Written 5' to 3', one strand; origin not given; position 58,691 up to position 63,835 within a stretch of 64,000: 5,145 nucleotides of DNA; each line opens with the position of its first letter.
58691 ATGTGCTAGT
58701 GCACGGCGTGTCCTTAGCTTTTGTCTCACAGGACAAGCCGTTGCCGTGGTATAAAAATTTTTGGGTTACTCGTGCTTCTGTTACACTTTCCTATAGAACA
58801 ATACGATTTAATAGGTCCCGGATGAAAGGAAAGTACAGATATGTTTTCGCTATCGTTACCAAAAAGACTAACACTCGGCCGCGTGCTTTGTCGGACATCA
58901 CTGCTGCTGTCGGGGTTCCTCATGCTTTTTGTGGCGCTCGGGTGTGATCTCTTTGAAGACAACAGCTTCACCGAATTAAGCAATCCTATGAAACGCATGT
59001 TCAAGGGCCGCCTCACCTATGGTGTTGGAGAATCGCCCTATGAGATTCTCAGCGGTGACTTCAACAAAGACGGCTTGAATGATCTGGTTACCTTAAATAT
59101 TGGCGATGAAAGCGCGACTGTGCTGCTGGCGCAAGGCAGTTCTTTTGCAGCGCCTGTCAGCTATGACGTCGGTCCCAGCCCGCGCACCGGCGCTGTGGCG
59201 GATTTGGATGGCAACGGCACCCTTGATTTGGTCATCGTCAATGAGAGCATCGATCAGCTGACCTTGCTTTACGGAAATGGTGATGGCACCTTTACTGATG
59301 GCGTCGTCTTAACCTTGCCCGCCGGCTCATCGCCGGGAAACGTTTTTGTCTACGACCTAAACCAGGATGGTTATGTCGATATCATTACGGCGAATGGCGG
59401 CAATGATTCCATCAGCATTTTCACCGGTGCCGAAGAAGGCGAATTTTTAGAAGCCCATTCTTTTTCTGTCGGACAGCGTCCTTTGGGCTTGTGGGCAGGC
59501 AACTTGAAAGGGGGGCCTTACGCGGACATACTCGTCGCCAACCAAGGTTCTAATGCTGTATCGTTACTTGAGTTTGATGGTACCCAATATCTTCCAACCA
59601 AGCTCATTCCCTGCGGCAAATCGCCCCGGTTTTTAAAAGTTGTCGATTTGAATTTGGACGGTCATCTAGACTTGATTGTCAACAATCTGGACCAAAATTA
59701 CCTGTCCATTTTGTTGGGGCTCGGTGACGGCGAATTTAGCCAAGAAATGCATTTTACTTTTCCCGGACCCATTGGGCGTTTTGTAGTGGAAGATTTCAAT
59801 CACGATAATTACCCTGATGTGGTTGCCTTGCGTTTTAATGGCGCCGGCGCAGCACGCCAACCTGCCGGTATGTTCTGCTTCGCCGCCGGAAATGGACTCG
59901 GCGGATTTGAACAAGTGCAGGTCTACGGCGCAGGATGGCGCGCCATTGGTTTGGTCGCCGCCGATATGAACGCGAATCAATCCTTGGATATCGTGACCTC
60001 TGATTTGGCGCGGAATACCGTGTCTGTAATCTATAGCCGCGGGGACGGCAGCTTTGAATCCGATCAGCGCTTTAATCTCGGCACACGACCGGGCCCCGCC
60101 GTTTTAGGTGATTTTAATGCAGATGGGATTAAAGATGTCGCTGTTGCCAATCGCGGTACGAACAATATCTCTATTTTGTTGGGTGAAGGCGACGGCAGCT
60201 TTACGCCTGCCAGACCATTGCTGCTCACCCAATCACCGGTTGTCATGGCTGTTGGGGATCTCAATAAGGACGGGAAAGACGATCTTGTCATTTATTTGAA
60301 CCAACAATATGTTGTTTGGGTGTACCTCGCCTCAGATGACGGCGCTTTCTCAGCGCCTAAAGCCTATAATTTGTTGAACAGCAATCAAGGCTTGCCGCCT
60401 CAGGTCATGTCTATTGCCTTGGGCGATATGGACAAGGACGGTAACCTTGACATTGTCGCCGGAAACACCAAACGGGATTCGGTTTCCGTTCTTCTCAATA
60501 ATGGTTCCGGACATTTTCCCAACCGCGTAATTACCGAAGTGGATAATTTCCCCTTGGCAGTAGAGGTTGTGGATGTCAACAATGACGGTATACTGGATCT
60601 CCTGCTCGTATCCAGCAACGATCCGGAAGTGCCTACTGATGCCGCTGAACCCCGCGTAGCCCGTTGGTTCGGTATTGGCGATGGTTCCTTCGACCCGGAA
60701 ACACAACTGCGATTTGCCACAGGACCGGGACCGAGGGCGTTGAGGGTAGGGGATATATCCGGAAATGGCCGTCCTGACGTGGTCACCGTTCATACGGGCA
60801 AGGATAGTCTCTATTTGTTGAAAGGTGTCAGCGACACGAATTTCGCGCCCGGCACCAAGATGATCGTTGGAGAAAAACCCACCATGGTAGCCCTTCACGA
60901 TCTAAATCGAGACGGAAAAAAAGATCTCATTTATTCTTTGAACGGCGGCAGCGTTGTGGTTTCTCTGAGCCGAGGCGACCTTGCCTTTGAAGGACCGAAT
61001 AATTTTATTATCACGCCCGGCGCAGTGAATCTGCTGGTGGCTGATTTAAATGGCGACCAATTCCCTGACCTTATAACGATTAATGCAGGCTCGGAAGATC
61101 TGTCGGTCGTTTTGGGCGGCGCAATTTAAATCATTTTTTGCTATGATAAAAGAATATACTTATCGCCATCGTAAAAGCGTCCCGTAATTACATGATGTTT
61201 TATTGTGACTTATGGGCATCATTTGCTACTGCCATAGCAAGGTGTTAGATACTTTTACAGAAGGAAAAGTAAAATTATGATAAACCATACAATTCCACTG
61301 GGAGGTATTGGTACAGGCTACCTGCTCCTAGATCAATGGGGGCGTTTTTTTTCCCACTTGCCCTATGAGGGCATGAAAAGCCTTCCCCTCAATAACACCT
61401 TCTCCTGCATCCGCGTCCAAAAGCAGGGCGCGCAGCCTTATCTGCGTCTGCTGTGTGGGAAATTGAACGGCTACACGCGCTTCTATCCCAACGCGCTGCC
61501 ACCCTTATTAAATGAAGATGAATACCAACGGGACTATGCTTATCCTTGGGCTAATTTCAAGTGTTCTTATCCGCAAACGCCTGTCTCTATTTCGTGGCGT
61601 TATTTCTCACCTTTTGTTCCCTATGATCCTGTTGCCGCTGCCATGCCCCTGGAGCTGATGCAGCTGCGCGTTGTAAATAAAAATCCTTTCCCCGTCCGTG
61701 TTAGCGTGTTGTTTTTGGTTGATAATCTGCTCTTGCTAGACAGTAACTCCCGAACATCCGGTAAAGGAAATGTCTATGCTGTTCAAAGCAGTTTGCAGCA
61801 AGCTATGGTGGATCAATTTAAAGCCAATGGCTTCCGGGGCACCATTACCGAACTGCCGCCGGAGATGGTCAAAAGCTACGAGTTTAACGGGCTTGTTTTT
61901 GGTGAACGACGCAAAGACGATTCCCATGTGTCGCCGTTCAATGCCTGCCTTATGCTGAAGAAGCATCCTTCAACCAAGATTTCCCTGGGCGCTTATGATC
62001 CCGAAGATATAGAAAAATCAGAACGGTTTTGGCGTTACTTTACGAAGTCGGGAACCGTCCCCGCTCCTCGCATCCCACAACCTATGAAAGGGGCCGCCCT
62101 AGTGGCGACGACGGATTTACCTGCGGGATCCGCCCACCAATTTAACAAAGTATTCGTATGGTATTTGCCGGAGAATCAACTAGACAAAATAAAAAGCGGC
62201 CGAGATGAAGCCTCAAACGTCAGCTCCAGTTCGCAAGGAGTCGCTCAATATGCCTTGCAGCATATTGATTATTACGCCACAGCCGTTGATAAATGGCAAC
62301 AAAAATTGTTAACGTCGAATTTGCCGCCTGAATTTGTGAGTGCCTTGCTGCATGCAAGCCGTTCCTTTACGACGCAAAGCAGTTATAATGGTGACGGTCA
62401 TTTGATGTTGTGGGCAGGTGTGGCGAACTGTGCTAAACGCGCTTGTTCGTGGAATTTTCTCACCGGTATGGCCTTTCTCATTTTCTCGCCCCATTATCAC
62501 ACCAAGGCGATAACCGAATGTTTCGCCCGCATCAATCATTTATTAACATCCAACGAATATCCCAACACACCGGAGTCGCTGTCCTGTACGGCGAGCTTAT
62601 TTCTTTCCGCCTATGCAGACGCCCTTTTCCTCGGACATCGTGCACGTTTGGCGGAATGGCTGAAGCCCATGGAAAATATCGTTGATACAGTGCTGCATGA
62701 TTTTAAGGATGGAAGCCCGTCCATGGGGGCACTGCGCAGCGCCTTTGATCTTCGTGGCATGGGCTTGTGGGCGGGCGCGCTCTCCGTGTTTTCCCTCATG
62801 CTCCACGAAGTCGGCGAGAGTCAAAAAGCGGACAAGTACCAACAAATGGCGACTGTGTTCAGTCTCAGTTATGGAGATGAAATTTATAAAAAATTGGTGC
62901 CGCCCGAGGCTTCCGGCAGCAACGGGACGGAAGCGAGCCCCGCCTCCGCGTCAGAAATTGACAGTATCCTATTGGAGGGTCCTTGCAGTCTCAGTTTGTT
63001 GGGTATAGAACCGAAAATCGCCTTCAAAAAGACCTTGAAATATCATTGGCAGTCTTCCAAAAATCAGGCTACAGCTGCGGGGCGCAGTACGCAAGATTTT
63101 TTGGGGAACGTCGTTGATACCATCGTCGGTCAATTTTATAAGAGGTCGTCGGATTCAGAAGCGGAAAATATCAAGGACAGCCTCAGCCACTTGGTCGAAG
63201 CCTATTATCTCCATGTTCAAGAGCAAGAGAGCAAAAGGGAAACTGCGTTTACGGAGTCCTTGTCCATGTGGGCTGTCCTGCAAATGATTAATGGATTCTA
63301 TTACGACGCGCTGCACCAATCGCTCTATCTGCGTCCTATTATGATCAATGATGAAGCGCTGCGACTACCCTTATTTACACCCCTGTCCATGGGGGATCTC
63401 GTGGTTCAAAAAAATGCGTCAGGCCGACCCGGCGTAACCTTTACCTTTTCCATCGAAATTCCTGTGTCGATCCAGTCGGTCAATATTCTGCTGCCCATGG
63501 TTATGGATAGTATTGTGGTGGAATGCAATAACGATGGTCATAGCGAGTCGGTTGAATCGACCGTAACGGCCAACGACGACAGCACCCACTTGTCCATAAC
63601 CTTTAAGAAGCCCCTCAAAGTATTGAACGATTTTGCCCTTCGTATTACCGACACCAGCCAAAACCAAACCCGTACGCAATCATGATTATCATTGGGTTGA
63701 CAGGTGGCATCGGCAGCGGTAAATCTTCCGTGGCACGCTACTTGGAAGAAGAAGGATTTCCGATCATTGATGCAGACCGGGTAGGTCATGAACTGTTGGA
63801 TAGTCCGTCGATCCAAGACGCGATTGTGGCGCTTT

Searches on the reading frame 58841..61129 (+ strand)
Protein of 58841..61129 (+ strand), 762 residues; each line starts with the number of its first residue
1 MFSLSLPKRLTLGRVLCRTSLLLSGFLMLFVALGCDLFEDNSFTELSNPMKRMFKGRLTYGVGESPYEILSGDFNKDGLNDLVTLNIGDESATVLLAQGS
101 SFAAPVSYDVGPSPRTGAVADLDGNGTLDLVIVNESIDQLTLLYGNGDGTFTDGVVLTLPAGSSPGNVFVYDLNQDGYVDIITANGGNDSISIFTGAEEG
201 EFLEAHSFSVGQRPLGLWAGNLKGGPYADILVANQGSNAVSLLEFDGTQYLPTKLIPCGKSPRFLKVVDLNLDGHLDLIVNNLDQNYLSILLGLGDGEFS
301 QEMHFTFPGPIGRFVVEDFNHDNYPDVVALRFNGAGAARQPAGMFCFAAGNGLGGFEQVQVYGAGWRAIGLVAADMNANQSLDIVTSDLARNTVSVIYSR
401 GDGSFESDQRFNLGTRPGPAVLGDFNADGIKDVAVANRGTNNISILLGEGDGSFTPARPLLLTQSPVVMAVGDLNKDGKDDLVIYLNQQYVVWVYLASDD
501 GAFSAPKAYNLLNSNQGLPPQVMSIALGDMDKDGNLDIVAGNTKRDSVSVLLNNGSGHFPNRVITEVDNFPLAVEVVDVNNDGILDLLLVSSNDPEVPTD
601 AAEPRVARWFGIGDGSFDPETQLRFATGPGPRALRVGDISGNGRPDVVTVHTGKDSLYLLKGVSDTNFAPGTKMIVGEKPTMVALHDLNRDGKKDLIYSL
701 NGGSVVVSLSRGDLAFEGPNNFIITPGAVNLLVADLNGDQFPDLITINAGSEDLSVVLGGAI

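Call 63: search_protein_families(library=pfam, proteins=[window:58841-61129:+], max_evalue=0.0001)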
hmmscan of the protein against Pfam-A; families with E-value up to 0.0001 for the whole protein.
window:58841-61129:+ (762 aa): 2 families
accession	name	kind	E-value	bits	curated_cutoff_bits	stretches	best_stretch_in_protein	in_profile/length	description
PF13517.12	FG-GAP_3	-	2.9e-79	262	26.9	10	424-484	1-61/61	FG-GAP-like repeat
PF01839.29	FG-GAP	-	9.7e-36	121.5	22.1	0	469-495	5-37/37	FG-GAP repeat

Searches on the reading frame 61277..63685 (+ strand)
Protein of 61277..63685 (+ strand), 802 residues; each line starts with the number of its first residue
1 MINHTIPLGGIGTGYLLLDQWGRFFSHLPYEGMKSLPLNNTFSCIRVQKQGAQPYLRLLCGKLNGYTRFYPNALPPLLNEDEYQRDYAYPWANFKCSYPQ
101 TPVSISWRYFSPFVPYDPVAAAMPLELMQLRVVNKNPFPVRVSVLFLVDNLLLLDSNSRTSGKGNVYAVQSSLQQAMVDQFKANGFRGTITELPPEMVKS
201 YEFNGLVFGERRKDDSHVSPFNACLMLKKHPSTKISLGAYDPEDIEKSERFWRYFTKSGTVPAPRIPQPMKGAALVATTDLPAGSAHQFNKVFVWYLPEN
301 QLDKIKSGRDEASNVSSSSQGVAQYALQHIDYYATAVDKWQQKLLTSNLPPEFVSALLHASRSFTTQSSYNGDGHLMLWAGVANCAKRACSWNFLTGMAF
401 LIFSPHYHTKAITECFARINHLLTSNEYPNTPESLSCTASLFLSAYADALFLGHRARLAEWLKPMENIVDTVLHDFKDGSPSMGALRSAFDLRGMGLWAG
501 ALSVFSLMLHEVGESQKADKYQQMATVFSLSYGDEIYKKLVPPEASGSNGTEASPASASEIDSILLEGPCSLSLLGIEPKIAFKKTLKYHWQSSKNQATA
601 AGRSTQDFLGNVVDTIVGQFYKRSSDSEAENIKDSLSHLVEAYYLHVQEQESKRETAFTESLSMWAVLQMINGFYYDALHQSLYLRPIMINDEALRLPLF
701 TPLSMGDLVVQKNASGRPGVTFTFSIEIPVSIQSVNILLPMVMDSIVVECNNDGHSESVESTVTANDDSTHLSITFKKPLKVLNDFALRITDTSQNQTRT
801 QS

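Call 63: search_protein_families(library=pfam, proteins=[window:61277-63685:+], max_evalue=0.0001)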
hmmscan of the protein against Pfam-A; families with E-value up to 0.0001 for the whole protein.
window:61277-63685:+ (802 aa): 1 family
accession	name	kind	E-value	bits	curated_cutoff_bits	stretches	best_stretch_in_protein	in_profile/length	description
PF12215.14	Glyco_hydr_116N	-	1.1e-26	94.5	30.2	1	6-328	2-281/312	beta-glucosidase 2, glycosyl-hydrolase family 116 N-term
